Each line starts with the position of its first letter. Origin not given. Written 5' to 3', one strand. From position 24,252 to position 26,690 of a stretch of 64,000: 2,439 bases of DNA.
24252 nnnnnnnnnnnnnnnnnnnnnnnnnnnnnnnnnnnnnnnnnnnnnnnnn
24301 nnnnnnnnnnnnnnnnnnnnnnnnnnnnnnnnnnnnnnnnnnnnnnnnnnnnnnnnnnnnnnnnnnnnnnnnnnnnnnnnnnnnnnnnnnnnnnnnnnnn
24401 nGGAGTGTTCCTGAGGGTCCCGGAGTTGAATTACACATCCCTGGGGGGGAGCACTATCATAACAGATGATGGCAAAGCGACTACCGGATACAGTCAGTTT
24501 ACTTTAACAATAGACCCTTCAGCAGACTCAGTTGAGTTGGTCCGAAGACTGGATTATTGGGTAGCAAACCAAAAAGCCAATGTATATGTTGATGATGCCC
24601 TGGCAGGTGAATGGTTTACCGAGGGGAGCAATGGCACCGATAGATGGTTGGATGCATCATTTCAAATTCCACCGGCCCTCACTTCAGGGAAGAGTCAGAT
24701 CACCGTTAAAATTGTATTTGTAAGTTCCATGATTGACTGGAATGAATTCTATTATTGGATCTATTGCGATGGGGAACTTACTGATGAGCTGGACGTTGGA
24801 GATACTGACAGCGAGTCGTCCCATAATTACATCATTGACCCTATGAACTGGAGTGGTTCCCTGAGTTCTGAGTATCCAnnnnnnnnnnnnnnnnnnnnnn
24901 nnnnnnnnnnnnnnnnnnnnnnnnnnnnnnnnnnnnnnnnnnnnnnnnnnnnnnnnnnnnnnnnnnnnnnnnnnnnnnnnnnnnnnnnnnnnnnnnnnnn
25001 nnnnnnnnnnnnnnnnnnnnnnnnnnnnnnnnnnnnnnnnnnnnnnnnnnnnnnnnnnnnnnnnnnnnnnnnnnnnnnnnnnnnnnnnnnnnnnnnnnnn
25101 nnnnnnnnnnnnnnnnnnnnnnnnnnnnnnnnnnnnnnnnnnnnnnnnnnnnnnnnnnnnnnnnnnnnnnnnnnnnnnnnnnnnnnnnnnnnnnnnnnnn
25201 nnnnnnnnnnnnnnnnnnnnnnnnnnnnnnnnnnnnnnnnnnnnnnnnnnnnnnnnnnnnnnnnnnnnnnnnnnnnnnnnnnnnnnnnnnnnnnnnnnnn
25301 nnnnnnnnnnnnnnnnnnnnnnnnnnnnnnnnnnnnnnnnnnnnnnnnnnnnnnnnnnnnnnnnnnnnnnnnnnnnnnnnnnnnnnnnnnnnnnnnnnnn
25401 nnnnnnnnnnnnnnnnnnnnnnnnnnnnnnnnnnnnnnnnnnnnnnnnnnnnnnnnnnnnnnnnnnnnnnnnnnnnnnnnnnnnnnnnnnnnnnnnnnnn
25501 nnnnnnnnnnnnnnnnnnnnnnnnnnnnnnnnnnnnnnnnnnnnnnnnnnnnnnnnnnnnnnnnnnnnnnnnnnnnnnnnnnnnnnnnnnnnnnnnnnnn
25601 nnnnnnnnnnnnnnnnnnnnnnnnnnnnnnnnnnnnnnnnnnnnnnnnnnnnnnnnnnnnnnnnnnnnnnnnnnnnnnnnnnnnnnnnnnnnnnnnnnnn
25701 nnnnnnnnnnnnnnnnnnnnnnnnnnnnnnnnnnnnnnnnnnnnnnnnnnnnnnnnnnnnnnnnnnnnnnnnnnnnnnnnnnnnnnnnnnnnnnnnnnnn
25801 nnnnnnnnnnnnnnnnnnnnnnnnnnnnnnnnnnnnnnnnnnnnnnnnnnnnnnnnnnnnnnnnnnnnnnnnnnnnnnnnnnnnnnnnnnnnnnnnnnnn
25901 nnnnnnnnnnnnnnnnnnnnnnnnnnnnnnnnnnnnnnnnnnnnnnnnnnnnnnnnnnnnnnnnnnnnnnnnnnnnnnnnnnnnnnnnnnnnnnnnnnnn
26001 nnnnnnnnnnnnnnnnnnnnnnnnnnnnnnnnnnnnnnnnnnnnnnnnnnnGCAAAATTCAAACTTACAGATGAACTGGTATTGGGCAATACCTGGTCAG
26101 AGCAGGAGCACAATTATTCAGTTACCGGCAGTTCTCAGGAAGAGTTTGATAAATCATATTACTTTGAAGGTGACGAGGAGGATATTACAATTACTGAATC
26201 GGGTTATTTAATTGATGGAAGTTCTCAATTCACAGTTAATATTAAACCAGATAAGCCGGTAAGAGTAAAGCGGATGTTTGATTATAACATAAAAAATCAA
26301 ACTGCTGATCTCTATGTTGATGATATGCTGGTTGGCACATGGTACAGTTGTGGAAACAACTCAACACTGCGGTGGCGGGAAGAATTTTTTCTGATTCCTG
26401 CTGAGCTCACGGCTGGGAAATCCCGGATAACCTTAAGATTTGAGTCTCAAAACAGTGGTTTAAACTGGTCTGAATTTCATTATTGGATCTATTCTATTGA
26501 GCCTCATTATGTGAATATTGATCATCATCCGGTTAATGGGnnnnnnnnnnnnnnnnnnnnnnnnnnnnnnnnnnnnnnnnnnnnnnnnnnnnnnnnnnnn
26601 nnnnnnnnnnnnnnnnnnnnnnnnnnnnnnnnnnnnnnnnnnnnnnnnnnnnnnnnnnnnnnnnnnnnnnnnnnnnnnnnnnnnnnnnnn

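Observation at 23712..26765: Giant GH172/DUF2961 protein with an extra half-domain and three copies of a ~100-aa module ending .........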

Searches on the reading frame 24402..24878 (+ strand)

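Call 6: search_protein_families(library=pfam, proteins=[window:24402-24878:+], max_evalue=10)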
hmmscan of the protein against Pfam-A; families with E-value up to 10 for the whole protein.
seq(159 aa): 2 families
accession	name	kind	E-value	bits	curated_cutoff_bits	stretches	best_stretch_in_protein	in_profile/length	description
PF23895.1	Phage_zn_bind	-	0.13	12.7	27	1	109-123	27-43/69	Phage zinc binding domain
PF20620.4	DUF6805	-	0.17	12.6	27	1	53-105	66-117/133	Family of unknown function (DUF6805)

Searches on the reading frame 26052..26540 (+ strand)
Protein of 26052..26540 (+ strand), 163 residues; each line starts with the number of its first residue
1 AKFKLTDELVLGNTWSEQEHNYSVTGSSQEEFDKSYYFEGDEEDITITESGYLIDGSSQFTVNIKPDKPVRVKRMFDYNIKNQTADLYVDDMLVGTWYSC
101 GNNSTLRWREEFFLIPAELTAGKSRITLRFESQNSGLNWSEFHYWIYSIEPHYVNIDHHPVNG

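Call 6: search_protein_families(library=pfam, proteins=[window:26052-26540:+], max_evalue=10)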
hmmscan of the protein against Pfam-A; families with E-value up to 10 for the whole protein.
seq(163 aa): 2 families
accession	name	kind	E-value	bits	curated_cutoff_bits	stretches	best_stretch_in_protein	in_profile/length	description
PF24491.1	DUF7586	-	0.016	15.7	27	1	93-135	8-48/85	Domain of unknown function (DUF7586)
PF09264.17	Sial-lect-inser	-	0.061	13.5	25.8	1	8-99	28-123/198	Vibrio cholerae sialidase, lectin insertion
